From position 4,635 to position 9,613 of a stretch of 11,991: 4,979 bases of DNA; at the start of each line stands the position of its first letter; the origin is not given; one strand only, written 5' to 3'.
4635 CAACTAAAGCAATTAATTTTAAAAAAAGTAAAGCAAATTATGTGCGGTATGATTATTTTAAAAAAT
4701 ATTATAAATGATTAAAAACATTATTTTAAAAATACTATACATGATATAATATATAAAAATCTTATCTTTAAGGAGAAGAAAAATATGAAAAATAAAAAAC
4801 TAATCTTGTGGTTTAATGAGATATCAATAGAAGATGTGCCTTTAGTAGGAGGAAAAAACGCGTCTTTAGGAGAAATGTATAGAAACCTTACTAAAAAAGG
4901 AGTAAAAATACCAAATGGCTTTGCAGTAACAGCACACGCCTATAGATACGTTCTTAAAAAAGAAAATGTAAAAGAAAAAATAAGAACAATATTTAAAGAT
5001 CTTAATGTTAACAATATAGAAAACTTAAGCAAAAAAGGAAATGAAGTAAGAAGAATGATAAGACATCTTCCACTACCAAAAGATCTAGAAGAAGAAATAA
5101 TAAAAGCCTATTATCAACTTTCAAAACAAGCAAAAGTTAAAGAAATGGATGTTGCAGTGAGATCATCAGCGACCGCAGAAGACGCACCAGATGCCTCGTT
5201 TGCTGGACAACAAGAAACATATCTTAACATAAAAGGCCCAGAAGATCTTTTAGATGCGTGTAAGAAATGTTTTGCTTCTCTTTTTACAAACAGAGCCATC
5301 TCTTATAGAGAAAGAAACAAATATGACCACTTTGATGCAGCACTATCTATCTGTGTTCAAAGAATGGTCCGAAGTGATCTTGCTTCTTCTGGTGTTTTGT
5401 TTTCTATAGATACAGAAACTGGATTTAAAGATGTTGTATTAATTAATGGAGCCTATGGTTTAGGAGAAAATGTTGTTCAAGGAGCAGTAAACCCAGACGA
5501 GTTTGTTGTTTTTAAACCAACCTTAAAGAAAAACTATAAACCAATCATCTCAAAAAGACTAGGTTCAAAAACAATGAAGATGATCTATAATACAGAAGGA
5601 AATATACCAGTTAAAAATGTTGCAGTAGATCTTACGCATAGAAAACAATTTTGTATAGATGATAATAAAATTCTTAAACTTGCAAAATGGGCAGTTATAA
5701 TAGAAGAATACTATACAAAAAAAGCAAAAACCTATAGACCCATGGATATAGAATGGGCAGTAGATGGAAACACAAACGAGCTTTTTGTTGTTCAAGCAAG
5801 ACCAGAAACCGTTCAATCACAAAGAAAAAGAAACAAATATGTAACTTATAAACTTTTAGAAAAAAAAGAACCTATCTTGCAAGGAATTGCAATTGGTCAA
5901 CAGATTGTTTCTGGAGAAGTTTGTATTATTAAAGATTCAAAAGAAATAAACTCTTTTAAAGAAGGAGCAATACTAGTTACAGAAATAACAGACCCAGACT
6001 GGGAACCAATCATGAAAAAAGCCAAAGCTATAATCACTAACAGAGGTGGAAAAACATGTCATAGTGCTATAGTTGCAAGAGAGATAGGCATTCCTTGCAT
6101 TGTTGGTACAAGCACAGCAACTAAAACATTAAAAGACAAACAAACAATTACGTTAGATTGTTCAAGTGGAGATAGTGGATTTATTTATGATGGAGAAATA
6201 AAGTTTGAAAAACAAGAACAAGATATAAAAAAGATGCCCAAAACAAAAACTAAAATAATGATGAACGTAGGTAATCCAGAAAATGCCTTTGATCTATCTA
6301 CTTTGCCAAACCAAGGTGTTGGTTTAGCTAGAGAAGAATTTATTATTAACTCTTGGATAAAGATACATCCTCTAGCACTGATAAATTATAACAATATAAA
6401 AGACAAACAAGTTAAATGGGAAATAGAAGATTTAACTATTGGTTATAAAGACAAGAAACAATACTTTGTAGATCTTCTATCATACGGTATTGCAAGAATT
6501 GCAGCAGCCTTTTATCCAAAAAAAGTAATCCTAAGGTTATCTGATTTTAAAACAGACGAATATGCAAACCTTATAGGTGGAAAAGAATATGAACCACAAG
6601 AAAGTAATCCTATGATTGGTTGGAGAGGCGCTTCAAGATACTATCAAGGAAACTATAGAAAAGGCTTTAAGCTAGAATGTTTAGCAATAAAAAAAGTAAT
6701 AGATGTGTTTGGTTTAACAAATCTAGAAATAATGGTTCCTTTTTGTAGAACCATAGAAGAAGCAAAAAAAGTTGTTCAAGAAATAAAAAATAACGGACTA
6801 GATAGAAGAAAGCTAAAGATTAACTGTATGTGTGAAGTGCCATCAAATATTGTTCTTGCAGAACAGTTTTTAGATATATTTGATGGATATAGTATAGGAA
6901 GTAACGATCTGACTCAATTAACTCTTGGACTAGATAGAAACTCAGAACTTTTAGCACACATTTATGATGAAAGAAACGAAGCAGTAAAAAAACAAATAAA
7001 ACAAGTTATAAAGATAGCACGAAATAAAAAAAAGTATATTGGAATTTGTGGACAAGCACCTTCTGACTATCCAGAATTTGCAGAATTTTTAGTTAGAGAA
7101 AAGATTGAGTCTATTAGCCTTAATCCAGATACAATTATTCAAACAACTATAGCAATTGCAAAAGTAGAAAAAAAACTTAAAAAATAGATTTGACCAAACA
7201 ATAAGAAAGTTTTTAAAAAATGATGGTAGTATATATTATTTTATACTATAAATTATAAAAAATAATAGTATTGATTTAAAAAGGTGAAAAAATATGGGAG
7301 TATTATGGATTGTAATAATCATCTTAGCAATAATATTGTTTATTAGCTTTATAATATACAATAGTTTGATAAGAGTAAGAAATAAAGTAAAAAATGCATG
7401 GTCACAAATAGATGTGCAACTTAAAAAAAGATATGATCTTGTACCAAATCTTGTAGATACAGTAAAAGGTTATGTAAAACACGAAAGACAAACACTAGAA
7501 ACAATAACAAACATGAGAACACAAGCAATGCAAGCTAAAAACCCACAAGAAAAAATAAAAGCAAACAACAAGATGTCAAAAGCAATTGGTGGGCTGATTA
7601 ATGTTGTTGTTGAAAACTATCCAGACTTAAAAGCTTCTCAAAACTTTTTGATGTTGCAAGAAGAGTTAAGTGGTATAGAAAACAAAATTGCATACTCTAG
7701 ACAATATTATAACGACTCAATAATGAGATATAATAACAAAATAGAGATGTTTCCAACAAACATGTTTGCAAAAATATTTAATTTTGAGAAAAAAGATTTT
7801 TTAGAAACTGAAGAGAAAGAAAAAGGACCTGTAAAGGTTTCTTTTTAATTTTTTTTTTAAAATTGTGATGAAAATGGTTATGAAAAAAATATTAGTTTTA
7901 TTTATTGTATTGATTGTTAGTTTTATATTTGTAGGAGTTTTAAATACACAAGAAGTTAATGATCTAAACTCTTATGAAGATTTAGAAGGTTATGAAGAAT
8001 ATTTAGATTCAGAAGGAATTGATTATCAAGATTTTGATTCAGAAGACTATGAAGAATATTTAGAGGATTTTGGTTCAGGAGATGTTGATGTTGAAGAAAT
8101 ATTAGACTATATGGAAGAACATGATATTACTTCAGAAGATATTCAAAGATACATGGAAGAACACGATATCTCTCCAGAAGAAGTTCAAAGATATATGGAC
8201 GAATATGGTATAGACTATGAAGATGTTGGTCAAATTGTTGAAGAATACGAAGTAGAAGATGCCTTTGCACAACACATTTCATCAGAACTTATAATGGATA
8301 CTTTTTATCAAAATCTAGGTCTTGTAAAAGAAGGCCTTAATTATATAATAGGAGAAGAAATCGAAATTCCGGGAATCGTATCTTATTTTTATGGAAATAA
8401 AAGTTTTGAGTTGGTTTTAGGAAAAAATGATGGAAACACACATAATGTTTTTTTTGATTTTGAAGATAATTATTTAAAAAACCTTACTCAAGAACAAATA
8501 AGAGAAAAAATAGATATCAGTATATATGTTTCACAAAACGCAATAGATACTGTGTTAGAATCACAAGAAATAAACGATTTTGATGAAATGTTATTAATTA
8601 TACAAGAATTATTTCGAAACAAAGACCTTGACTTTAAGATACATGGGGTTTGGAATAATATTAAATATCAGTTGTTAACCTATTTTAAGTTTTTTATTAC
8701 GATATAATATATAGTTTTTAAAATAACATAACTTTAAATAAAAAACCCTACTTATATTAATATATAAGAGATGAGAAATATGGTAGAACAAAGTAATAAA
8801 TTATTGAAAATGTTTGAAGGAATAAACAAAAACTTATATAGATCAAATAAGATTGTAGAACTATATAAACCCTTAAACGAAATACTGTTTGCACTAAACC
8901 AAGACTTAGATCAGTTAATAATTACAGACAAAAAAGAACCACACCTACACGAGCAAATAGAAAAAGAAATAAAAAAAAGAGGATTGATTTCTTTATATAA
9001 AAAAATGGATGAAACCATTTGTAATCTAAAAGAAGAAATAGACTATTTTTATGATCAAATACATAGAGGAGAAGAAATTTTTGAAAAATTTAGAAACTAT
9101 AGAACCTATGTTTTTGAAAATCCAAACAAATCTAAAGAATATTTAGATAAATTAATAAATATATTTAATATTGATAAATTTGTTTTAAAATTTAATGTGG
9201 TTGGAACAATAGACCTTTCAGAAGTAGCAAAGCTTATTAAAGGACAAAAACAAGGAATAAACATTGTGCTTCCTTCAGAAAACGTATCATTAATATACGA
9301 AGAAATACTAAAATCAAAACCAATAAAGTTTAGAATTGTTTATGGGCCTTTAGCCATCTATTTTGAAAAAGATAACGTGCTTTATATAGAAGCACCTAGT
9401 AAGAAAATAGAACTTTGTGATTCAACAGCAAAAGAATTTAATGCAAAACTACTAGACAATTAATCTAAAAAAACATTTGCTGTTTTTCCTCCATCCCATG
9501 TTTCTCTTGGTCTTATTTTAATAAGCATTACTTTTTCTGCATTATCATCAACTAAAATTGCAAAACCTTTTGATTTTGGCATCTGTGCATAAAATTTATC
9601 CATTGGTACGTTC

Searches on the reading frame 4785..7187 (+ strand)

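Call 6: search_protein_families(library=pfam, proteins=[window:4785-7187:+], max_evalue=0.01)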
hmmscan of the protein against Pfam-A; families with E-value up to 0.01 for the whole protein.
window:4785-7187:+ (800 aa): 4 families
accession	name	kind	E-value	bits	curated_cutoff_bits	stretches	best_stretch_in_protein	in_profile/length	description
PF01326.24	PPDK_N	-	6.4e-123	410.6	27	1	19-351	2-319/328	Pyruvate phosphate dikinase, AMP/ATP-binding domain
PF02896.24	PEP-utilizers_C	-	3.9e-59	200.7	22.8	1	481-795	12-292/293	PEP-utilising enzyme, PEP-binding domain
PF00391.29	PEP-utilizers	-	8.7e-29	99.4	23.1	1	391-462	1-72/72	PEP-utilising enzyme, mobile domain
PF04055.27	Radical_SAM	-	0.0051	17.4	29.5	0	732-776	27-73/166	Radical SAM superfamily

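Call 7: search_protein_families(library=ncbifam, proteins=[window:4785-7187:+], max_evalue=0.01)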
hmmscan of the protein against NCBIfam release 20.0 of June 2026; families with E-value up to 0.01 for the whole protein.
window:4785-7187:+ (800 aa): 27 families (the best 25 are shown)
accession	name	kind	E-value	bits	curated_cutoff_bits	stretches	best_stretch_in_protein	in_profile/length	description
NF005057.0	PRK06464.1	equivalog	0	1194.4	598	1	2-798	2-792/798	phosphoenolpyruvate synthase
TIGR01418.1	PEP_synth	equivalog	0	1160.8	739.75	1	6-796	1-784/784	pyruvate, water dikinase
NF004878.0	PRK06241.1-3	subfamily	7e-102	342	945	2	5-342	3-312/891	phosphoenolpyruvate synthase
NF004877.0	PRK06241.1-2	subfamily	4.6e-94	316.3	866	2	4-342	2-313/869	phosphoenolpyruvate synthase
NF041857.1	RIF_Ptrans_rph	equivalog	5.6e-91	306.2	999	2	7-342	3-311/864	rifamycin-inactivating phosphotransferase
NF004879.0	PRK06241.1-4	equivalog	8.3e-86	288.9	976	2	5-342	3-313/868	phosphoenolpyruvate synthase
NF052631.1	prodigiosin_PigC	equivalog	2.6e-78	263.8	1300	2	20-352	15-308/883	prodigiosin ligase PigC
NF004881.0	PRK06241.2-2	equivalog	9.9e-75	252.4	883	2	14-348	12-317/898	phosphoenolpyruvate synthase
NF052632.1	undecylprod_RedH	equivalog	1.5e-68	231.6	1350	2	15-367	11-318/880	undecylprodigiosin ligase RedH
NF004880.0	PRK06241.2-1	equivalog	9.9e-65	218.9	972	2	5-246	2-227/837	phosphoenolpyruvate synthase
NF000283.1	RPH_KJ151292.1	equivalog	2.5e-61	208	1700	2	7-343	6-315/865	rifamycin-inactivating phosphotransferase Rph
NF004883.0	PRK06241.2-4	equivalog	1.5e-59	202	1063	2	21-342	32-328/928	phosphoenolpyruvate synthase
NF004882.0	PRK06241.2-3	equivalog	1.6e-42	145.6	850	2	22-237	13-211/827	phosphoenolpyruvate synthase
TIGR01417.1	PTS_I_fam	equivalog_domain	5.2e-42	144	341.7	2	577-796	324-541/565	phosphoenolpyruvate--protein phosphotransferase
TIGR01828.1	pyru_phos_dikin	equivalog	3.6e-38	131.1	843.45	2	137-780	184-849/865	pyruvate, phosphate dikinase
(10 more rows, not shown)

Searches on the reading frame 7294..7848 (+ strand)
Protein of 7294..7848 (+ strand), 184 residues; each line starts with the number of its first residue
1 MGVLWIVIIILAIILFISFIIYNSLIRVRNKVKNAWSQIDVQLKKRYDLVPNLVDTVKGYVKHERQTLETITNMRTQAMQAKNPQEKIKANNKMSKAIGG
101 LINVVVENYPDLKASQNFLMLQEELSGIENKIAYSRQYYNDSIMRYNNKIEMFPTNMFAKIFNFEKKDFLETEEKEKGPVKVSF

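Call 6: search_protein_families(library=pfam, proteins=[window:7294-7848:+], max_evalue=0.01)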
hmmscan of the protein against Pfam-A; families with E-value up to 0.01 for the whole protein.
window:7294-7848:+ (184 aa): 1 family
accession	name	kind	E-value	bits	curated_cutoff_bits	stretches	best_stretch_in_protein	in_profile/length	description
PF04011.17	LemA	-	8.8e-62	207.8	26.2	1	35-184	1-149/149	LemA family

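Call 7: search_protein_families(library=ncbifam, proteins=[window:7294-7848:+], max_evalue=0.01)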
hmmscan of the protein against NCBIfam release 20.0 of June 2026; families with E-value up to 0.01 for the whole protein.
window:7294-7848:+ (184 aa): 3 families
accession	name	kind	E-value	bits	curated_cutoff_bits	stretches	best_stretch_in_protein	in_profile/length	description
NF040966.1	MamQ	equivalog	2.1e-23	82.9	250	2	62-177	79-194/221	magnetosome protein MamQ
NF040670.1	wall_bind_EntA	exception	0.0051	16.3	560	1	24-109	112-200/291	cell wall-binding protein EntA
NF040668.1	regulator_TseB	equivalog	0.0058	16.3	200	1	4-96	5-95/161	cell wall elongation/penicillin-binding protein regulator TseB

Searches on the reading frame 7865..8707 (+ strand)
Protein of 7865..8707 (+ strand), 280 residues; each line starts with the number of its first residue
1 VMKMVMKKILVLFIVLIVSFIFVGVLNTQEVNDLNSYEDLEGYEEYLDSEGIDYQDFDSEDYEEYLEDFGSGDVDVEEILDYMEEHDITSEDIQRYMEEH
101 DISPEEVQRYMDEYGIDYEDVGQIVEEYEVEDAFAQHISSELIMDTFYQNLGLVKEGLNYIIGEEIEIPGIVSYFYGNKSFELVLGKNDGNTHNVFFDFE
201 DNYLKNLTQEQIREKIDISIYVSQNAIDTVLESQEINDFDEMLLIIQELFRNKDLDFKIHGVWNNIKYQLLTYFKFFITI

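Call 6: search_protein_families(library=pfam, proteins=[window:7865-8707:+], max_evalue=0.01)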
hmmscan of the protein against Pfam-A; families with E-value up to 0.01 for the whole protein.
window:7865-8707:+ (280 aa): 3 families
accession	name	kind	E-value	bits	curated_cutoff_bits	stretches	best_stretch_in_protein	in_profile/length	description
PF22470.1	Histone_HNS_N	-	0.00099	19.4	24.5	0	98-122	52-76/79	H-NS histone-like proteins, N-terminal domain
PF11337.13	DUF3139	-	0.002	19.1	27.3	0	6-61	1-57/83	Protein of unknown function (DUF3139)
PF12869.13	tRNA_anti-like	-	0.006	16.6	23.5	0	162-231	69-141/146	tRNA_anti-like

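Call 7: search_protein_families(library=ncbifam, proteins=[window:7865-8707:+], max_evalue=0.01)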
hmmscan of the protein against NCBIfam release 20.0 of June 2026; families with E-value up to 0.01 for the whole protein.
window:7865-8707:+ (280 aa): 2 families
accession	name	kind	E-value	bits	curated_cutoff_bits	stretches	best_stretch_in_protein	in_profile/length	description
TIGR04383.1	acidic_w_LPXTA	equivalog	9.2e-05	21.9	50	1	13-162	4-147/320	processed acidic surface protein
NF053579.1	LolA3_fam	equivalog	0.0057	16.2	83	0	192-247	41-96/232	LolA3 family protein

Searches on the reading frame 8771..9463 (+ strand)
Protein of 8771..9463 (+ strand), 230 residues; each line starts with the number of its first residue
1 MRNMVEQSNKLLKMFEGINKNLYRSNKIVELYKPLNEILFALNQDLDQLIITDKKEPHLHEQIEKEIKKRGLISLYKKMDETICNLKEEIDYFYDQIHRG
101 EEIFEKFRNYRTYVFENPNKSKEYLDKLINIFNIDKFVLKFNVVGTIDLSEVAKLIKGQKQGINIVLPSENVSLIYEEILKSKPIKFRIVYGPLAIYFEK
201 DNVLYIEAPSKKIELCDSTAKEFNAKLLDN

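Call 6: search_protein_families(library=pfam, proteins=[window:8771-9463:+], max_evalue=0.01)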
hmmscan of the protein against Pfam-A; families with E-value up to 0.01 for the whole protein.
window:8771-9463:+ (230 aa): 0 families

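Call 7: search_protein_families(library=ncbifam, proteins=[window:8771-9463:+], max_evalue=0.01)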
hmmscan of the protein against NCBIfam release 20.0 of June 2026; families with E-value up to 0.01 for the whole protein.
window:8771-9463:+ (230 aa): 0 families

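Call 8: find_encoding_contigs(protein=window:8771-9463:+, flank=10000, max_places=6)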
Protein window:8771-9463:+ (230 aa): no gene with exactly this product is on record in the collection.
